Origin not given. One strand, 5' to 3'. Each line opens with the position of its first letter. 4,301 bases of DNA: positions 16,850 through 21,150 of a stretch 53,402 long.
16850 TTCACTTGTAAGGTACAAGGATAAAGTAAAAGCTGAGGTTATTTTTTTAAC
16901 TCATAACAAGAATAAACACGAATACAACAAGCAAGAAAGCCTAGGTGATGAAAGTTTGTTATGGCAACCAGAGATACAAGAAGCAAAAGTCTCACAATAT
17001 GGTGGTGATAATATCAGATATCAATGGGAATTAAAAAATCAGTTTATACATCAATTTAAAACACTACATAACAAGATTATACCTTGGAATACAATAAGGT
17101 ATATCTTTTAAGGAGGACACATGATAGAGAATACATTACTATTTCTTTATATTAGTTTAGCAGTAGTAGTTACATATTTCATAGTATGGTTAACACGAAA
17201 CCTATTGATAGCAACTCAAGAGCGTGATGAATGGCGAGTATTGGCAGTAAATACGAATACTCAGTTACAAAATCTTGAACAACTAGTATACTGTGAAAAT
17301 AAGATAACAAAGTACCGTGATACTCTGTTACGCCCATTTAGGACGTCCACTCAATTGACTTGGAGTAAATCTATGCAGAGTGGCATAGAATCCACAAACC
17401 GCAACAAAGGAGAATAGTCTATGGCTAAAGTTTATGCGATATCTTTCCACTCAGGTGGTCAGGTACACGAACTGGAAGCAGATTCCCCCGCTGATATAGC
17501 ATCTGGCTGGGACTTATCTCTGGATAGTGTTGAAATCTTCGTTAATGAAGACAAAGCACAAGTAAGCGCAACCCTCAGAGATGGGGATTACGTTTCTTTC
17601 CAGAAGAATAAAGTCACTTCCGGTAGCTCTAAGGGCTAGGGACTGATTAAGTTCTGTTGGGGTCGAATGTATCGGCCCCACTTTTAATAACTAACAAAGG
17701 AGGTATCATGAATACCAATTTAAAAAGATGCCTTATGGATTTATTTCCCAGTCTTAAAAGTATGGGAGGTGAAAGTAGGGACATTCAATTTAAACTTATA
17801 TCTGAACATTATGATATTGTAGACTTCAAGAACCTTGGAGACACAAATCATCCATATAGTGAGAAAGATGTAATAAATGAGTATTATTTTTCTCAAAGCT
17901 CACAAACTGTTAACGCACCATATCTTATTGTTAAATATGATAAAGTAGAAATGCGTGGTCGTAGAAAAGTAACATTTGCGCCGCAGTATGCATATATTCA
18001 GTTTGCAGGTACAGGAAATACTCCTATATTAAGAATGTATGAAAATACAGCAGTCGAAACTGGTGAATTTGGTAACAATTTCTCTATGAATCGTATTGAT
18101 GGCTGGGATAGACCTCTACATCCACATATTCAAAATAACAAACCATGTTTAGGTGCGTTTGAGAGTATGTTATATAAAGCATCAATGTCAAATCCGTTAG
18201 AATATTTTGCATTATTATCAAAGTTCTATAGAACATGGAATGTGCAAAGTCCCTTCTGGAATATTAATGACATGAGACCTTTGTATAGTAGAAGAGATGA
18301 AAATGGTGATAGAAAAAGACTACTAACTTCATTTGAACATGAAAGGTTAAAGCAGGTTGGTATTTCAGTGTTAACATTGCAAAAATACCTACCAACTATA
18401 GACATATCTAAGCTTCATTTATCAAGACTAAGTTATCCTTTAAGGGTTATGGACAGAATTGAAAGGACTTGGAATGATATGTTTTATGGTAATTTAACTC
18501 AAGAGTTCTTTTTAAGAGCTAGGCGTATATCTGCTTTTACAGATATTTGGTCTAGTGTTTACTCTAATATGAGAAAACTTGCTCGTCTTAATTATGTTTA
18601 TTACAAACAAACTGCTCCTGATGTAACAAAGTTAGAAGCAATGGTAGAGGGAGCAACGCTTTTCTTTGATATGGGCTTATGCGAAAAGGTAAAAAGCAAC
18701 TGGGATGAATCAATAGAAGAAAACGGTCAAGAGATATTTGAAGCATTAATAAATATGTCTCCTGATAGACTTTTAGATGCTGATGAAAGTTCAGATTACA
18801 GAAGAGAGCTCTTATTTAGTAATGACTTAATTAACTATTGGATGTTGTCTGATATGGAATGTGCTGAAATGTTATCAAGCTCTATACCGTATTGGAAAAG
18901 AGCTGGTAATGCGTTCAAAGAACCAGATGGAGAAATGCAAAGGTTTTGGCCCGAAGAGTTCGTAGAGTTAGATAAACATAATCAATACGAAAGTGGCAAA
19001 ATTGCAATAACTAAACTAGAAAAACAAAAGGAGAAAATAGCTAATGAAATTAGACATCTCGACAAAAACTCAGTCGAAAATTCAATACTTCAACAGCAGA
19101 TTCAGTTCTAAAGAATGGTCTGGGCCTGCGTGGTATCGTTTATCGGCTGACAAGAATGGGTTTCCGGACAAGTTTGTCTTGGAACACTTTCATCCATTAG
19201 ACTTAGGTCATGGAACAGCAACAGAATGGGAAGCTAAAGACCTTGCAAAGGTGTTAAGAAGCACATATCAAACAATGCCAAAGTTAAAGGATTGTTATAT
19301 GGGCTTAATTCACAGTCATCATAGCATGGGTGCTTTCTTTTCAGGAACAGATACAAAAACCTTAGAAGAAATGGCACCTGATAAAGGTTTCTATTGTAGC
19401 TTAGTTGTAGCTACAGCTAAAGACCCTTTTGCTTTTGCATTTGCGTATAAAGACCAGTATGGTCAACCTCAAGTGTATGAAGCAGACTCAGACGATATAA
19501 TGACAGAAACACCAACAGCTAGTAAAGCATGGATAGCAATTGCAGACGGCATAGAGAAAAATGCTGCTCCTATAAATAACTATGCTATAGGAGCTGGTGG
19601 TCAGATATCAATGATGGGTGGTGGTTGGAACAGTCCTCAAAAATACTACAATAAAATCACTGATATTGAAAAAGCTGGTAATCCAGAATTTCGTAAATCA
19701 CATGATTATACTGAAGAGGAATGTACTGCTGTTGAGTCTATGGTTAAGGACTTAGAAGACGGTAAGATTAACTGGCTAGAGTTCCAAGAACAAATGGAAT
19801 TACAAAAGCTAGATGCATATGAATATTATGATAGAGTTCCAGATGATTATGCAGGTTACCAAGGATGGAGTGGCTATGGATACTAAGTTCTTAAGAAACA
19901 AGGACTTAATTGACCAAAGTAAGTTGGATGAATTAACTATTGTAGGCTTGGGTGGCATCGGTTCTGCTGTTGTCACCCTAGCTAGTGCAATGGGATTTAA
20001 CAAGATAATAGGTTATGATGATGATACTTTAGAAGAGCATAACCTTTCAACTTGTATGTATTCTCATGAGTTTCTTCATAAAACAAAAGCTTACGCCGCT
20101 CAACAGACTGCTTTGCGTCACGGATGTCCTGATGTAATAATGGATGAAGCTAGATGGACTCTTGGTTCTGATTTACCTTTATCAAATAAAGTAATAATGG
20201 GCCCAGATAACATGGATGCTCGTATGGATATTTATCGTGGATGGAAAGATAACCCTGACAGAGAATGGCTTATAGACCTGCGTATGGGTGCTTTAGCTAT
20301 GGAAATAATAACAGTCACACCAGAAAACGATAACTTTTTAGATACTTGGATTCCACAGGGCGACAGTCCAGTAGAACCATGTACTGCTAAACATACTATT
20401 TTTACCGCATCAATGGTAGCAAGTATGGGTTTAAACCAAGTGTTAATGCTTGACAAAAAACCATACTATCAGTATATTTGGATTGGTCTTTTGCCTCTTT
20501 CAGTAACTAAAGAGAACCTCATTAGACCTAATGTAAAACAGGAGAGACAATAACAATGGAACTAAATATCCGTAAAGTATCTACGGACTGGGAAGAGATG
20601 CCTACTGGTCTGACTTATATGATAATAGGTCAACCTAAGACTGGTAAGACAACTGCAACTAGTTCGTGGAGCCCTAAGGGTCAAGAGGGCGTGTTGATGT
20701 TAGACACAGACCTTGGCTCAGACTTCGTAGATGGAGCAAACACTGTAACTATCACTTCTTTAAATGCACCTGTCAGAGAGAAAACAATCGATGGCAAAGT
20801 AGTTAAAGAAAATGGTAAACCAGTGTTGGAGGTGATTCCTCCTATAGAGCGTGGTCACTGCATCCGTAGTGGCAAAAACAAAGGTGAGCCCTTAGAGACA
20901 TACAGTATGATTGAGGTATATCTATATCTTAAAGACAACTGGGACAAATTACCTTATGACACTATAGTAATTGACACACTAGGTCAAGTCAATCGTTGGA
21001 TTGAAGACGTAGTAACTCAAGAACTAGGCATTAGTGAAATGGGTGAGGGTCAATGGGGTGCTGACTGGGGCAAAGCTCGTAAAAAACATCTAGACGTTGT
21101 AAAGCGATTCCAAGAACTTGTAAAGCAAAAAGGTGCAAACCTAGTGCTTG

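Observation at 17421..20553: Phage-encoded ubiquitin-like conjugation cassette: Ubl, E2-like, JAB isopeptidase and E1-like in four consecutive coupled genes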

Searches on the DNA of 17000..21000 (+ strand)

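Call 7: search_dna_similar(query=window:17000-21000:+, collection=phages, mode=distant, max_rows=30)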
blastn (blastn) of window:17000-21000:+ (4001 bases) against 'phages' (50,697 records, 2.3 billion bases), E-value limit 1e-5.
No match.

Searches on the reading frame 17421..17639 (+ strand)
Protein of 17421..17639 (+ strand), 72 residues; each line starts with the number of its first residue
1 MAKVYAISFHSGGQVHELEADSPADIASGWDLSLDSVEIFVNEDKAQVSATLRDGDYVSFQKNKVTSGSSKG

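Call 3: search_protein_families(library=pfam, proteins=[window:17421-17639:+], max_evalue=1)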
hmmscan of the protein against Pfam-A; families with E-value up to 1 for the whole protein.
window:17421-17639:+ (72 aa): 0 families

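Call 4: search_protein_families(library=ncbifam, proteins=[window:17421-17639:+], max_evalue=1)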
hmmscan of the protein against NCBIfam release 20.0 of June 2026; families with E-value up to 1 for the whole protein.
window:17421-17639:+ (72 aa): 0 families

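Call 5: search_protein_families(library=phrogs, proteins=[window:17421-17639:+], max_evalue=0.01)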
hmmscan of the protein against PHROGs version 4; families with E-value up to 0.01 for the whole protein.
window:17421-17639:+ (72 aa): 0 families

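Call 6: search_protein_families(library=padloc, proteins=[window:17421-17639:+], max_evalue=1)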
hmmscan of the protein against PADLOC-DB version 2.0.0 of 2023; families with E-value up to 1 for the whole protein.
window:17421-17639:+ (72 aa): 0 families

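Call 30: search_solved_structures(query=A2, max_evalue=10, show_alignments=2)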
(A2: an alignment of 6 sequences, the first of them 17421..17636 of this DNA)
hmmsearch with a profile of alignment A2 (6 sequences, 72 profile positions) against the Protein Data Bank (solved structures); distinct sequences matched with E-value up to 10: 3.
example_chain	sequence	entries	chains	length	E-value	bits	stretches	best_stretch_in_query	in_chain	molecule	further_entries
4rzp_A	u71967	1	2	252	0.018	18.3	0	10-37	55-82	Engineered Protein OR366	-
9h91_G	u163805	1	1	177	0.98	12.7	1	20-69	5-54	50S ribosomal protein L6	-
7aih_Ap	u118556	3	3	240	1.3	12.3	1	20-66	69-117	mL80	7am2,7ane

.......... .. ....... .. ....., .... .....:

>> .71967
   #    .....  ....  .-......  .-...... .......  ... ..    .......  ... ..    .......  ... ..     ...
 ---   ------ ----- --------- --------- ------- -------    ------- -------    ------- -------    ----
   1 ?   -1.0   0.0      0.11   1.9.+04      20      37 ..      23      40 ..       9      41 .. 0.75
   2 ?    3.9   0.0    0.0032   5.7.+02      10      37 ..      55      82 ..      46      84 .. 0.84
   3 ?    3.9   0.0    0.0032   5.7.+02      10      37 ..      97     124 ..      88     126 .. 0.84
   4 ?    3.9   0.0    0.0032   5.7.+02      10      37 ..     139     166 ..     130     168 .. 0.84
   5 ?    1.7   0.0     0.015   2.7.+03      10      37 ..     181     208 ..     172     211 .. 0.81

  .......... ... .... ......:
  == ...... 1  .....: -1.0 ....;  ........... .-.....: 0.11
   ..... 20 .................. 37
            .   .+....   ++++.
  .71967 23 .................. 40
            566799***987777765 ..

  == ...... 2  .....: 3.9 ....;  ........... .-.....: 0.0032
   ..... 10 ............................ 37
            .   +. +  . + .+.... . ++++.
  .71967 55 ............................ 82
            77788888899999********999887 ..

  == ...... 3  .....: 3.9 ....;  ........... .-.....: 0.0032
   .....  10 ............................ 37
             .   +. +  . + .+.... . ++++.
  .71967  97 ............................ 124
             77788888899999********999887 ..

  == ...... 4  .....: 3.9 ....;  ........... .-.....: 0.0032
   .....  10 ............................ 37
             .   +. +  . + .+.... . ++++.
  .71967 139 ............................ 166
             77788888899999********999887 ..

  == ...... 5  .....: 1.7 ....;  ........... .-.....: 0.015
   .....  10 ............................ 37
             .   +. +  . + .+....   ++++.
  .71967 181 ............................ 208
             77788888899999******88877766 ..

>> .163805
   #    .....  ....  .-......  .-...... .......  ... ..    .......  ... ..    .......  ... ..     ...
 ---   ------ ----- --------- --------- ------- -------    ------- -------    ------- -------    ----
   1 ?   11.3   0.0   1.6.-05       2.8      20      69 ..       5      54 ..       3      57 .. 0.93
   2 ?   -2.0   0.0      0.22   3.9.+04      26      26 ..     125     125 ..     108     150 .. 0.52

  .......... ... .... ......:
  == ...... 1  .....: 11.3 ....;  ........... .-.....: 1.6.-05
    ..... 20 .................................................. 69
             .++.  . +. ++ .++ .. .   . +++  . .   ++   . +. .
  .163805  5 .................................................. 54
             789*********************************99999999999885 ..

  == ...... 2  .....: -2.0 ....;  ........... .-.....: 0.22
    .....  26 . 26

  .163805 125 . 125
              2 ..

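Call 40: search_protein_families(library=pfam, alignment_id=A2, max_evalue=10)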
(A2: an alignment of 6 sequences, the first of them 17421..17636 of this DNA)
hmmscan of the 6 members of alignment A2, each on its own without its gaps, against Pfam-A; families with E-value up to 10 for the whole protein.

A. member 1, window:17421-17636:+ (72 aa): 0 families

B. families by the number of members that match (of 6 scanned): 0 families

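Call 42: find_homologous_proteins(query=window:17421-17636:+, max_evalue=0.01)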
Query window:17421-17636:+ (72 aa): 11 proteins with E <= 0.01 among 11 candidates.
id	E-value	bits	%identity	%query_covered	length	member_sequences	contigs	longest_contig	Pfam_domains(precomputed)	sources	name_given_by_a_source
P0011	8.7e-35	135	93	97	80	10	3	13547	-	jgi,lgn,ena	-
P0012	2.3e-33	130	93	94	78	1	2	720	-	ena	-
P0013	2.1e-32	127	90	96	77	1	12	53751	-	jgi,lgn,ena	jgi:hypothetical protein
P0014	1.7e-31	124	86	96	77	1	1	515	-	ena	-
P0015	2.5e-31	124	87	96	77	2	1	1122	-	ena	-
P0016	4.9e-31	123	87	96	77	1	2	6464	-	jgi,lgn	jgi:hypothetical protein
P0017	3.9e-29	117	84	96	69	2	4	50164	-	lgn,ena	-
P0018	5.4e-26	107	75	96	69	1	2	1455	-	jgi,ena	-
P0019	2.6e-25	105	74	96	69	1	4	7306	-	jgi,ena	jgi:uncharacterized protein (DUF697 family)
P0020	3.8e-25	104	74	96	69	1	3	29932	-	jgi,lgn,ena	-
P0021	3.7e-24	101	71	96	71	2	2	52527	-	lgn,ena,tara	tara:strand:- start:592 stop:807 length:216 start_codon:yes stop_codon:yes gene_type:complete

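Call 56: predict_structure(alignment_id=A5)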
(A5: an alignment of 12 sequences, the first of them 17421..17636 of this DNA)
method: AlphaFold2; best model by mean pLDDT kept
length: 72 residues; sequences in the alignment: 12
mean_pLDDT: 81.6   pTM: 0.62
mean pLDDT of the five models: 81.6, 81.2, 80.5, 80.3, 79.8
residues with pLDDT >= 90: 32; 70-90: 26; 50-70: 9; < 50: 5
segments of 3 or more residues with pLDDT < 50: 68-72
pLDDT, mean of each block of 10 residues (from residue 1): 82 82 90 84 91 92 58 43
secondary structure, 60 per line:
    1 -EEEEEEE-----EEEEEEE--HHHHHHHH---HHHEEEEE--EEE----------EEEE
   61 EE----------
elements in order: E2-8 E14-20 H23-30 E37-41 E44-46 E57-62

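Call 63: fold_search(model_id=the predicted structure, library=pdb)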
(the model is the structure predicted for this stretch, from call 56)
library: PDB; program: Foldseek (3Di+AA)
matches with E <= 10: 1026; with E <= 0.001: 0
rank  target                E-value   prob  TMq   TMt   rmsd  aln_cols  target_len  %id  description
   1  5gha_F                1.1e-03  1.00  0.71  0.74   2.2        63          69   10  Sulfur Transferase TtuA in complex with Sulfur Carrier TtuB (released 2017-05-03)
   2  2bf8_B                2.1e-03  1.00  0.61  0.58   2.7        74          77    7  Crystal structure of SUMO modified ubiquitin conjugating enzyme E2- 25K (released 2005-02-16)
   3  1ryj_MODEL_1_A        2.6e-03  1.00  0.65  0.66   2.4        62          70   18  Solution NMR Structure of Protein Mth1743 from Methanobacterium thermoautotrophicum. Ontario Centre for Struct (released 2004-02-24)
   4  5jne_A                2.6e-03  1.00  0.54  0.14   3.9        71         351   11  E2-SUMO-Siz1 E3-SUMO-PCNA complex (released 2016-08-10)
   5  5gha_E                2.8e-03  1.00  0.56  0.63   3.0        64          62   12  Sulfur Transferase TtuA in complex with Sulfur Carrier TtuB (released 2017-05-03)
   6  5eql_B                3.2e-03  1.00  0.61  0.58   2.6        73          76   10  Isoform-specific inhibition of SUMO-dependent protein-protein interactions (released 2016-11-23)
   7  7zjv_B                3.4e-03  1.00  0.62  0.60   2.6        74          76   11  Structure of human USPL1 in covalent complex with DeltaN-SUMO2/3-PA probe (released 2023-09-27)
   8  9lhp_B                3.4e-03  1.00  0.55  0.53   3.7        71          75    8  Crystal structure of human thymine DNA glycosylase TDG in complex with a covalent inhibitor (1S, 5R)-C-2711 (released 2026-03-11)
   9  5jne_E                3.4e-03  1.00  0.54  0.14   3.8        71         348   13  E2-SUMO-Siz1 E3-SUMO-PCNA complex (released 2016-08-10)
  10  6fno_D                3.6e-03  1.00  0.62  0.52   2.6        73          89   16  Caldiarchaeum Subterraneum Ubiquitin:Rpn11-homolog complex, zinc soak (released 2018-07-25)
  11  1wju_MODEL_1_A        3.6e-03  1.00  0.66  0.50   4.7        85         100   18  Solution structure of N-terminal ubiquitin-like domain of human NEDD8 ultimate buster-1 (released 2004-11-29)
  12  6k5r_MODEL_1_A        3.9e-03  1.00  0.65  0.62   2.4        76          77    9  Complex of SUMO2 with Phosphorylated viral SIM IE2 (released 2019-08-07)
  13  5ztb_E                3.9e-03  1.00  0.55  0.60   3.3        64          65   12  Structure of Sulfurtransferase (released 2019-06-12)
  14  7mrj_A                4.1e-03  1.00  0.62  0.54   2.7        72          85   14  Crystal structure of a novel ubiquitin-like TINCR (released 2022-03-16)
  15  6uyo_A                4.1e-03  1.00  0.55  0.53   3.8        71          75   10  Crystal structure of K37-acetylated SUMO1 in complex with PML-SIM (released 2019-11-27)
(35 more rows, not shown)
